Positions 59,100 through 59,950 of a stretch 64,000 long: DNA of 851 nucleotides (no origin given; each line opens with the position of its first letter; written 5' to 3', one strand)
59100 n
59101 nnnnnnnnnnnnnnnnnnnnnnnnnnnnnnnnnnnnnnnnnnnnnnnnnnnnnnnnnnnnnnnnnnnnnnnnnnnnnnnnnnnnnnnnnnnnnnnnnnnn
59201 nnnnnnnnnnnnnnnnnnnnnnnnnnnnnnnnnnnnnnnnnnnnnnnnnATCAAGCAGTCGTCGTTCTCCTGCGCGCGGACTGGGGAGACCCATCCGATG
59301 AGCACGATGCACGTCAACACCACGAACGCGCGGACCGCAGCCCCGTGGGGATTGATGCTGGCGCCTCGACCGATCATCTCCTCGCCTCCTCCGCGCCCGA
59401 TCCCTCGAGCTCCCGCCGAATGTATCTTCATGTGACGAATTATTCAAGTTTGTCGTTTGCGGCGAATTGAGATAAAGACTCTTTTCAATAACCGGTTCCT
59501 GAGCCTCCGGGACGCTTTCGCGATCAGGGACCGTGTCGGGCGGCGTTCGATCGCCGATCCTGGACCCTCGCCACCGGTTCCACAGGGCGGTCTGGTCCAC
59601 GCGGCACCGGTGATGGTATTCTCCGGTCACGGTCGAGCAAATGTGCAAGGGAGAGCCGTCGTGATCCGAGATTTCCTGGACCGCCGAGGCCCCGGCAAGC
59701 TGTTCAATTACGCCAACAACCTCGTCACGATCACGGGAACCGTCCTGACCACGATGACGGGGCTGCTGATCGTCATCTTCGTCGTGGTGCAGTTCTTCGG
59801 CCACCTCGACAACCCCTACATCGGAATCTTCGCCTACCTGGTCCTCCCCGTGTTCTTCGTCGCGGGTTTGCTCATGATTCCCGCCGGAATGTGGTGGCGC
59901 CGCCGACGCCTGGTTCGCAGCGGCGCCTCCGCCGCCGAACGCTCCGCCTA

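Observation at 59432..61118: Hexahaem, triple-TM NapC/NirT-like cytochrome divergently paired with the 23-haem c::b fusion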

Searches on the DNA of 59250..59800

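Call 64: search_rna_families(source=window, start=59250, end=59800, threshold=evalue, max_evalue=1)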
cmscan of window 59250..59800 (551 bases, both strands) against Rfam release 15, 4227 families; matches with E-value up to 1: 0.
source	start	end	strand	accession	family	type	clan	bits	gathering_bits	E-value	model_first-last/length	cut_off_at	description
